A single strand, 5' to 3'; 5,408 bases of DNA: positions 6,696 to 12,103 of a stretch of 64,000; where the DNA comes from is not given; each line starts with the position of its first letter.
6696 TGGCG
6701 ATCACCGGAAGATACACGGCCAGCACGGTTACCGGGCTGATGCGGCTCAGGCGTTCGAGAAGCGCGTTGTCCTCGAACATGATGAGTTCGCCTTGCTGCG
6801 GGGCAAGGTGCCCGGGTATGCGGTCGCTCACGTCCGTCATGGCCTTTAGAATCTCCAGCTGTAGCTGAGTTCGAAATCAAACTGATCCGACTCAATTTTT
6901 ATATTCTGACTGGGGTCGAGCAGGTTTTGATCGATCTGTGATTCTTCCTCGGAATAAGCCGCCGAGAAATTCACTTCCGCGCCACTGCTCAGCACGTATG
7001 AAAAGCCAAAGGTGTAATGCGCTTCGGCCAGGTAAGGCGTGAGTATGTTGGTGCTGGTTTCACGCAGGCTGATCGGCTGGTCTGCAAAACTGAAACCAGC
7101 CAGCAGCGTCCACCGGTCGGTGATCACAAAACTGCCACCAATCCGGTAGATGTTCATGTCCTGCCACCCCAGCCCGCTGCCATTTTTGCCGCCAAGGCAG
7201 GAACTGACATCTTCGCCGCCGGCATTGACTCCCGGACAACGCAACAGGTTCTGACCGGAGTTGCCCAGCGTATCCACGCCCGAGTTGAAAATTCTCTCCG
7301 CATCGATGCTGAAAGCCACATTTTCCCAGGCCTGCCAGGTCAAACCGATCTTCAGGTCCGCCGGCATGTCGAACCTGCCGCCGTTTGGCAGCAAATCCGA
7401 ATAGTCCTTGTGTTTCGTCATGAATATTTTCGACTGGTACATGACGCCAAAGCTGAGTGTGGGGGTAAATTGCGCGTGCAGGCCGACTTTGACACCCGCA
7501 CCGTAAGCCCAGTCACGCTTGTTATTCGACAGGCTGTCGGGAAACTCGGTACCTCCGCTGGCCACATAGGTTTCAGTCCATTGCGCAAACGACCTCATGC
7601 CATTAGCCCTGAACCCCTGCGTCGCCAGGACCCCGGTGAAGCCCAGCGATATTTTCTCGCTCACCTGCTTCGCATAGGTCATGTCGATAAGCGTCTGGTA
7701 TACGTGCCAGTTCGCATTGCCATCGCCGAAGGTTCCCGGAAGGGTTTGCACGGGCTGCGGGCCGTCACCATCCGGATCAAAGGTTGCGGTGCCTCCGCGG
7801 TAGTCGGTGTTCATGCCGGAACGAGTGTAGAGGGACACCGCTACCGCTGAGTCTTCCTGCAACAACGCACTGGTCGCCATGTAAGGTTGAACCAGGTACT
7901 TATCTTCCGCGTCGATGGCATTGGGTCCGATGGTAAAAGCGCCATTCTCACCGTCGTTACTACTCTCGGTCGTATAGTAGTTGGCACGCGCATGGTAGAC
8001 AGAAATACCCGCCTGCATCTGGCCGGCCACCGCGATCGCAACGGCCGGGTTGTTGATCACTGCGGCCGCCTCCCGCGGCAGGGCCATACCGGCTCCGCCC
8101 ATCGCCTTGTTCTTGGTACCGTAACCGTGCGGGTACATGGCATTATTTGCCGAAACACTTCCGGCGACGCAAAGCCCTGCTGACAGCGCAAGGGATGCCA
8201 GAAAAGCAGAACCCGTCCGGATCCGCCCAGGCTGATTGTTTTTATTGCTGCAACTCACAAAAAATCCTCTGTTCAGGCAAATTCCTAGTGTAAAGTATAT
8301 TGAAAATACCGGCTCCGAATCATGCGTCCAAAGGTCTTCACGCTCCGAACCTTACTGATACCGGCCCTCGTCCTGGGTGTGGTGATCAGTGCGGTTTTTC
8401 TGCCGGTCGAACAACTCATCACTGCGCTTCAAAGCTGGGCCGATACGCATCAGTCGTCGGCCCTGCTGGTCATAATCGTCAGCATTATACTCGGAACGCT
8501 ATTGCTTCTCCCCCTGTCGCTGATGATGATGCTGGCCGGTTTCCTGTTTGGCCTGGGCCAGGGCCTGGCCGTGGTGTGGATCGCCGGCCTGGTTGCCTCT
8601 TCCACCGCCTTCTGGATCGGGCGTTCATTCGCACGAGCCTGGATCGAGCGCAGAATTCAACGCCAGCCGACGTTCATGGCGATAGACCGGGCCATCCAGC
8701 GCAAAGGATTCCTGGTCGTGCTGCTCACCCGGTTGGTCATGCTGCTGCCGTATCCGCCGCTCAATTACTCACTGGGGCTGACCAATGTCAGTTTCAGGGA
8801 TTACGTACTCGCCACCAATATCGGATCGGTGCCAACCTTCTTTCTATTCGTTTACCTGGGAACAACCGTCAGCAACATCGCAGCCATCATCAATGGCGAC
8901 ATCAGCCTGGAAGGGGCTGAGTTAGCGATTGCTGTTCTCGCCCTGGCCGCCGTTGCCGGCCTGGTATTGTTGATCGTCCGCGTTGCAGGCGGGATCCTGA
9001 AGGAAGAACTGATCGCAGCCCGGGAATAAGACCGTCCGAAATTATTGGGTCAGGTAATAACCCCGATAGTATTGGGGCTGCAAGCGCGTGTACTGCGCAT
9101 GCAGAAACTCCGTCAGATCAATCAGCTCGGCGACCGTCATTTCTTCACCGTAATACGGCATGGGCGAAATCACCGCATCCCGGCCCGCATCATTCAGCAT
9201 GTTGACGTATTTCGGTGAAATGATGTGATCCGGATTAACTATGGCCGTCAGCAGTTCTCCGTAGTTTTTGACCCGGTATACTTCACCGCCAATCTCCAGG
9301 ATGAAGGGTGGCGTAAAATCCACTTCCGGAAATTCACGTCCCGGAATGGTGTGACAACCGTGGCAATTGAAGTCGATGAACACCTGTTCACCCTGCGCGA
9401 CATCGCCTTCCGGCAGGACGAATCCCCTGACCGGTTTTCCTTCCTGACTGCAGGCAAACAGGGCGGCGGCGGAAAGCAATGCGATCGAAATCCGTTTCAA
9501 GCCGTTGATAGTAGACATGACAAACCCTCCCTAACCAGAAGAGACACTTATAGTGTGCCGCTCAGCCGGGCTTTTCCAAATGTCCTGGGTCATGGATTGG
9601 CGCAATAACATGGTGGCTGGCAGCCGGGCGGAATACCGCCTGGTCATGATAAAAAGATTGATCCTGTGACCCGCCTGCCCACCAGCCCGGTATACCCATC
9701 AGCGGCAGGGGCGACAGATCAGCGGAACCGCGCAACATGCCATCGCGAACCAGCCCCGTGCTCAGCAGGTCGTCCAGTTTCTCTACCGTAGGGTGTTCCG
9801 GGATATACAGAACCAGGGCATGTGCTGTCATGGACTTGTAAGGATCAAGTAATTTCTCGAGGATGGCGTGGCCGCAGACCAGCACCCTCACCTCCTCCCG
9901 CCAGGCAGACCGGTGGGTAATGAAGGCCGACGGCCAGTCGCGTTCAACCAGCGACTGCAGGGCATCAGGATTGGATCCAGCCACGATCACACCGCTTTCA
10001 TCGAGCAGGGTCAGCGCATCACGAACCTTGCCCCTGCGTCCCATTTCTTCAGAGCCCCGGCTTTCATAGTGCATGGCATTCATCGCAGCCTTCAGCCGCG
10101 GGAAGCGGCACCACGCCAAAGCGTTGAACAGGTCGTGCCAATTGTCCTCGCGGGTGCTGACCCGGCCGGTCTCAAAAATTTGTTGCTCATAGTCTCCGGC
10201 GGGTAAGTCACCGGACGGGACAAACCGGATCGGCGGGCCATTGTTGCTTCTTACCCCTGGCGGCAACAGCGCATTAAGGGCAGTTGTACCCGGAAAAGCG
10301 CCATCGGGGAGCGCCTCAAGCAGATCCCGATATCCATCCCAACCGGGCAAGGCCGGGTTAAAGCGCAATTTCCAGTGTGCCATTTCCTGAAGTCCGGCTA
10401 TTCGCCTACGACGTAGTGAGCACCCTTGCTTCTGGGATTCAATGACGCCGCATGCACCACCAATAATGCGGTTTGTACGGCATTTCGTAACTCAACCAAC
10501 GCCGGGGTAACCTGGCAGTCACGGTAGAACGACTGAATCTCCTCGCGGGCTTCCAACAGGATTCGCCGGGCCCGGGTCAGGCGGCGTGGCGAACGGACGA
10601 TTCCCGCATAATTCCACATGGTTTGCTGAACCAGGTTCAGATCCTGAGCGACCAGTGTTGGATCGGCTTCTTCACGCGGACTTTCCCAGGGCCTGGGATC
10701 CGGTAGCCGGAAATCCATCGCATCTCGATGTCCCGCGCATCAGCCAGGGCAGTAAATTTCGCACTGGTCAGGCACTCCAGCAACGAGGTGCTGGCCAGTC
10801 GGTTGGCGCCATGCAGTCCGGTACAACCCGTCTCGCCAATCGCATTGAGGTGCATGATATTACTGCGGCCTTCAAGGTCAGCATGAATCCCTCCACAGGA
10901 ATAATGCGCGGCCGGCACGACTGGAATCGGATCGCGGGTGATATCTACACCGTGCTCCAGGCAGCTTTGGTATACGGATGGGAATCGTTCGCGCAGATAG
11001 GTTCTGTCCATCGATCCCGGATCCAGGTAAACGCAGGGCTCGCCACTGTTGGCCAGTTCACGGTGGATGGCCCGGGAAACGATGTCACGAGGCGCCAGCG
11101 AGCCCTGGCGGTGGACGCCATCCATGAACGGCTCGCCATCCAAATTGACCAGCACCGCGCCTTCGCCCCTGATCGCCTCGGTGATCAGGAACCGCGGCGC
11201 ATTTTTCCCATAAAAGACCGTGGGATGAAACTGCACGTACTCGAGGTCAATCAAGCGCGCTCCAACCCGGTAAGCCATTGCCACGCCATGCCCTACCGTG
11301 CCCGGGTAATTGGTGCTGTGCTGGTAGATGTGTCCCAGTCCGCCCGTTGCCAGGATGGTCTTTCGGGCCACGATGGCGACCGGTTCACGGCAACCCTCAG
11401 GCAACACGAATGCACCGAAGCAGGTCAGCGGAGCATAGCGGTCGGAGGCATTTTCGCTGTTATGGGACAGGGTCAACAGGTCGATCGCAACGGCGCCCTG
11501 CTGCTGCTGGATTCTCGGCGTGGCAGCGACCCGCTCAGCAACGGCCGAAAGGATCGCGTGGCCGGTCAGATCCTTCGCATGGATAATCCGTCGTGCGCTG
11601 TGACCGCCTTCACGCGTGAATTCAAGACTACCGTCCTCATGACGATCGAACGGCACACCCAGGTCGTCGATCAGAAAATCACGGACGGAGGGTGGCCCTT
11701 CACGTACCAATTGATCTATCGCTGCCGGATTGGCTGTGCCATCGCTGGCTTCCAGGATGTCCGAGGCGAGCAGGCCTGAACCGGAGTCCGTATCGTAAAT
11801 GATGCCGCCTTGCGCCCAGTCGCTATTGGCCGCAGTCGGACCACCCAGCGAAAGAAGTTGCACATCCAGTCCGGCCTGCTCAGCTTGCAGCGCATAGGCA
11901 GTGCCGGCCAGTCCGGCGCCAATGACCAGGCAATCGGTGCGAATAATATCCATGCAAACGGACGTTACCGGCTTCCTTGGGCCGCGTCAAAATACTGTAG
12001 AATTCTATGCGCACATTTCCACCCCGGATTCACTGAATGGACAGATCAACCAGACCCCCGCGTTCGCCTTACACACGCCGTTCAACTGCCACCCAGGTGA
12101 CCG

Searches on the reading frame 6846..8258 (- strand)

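Call 39: search_protein_families(library=pfam, proteins=[window:6846-8258:-], max_evalue=0.0001)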
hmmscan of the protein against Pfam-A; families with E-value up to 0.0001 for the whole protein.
window:6846-8258:- (470 aa): 1 family
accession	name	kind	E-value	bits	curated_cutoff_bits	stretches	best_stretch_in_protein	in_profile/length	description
PF03349.22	Toluene_X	-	4.7e-16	58.7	29.7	2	192-452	143-401/421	Outer membrane protein transport protein (OMPP1/FadL/TodX)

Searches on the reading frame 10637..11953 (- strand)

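Call 39: search_protein_families(library=pfam, proteins=[window:10637-11953:-], max_evalue=0.0001)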
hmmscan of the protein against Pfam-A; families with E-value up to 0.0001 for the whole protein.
window:10637-11953:- (438 aa): 2 families
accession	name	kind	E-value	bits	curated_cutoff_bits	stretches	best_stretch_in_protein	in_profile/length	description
PF00890.30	FAD_binding_2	-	8.8e-77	259.5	20.4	1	7-391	1-414/414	FAD binding domain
PF01266.30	DAO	-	3.9e-09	37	27.9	1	7-144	1-130/353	FAD dependent oxidoreductase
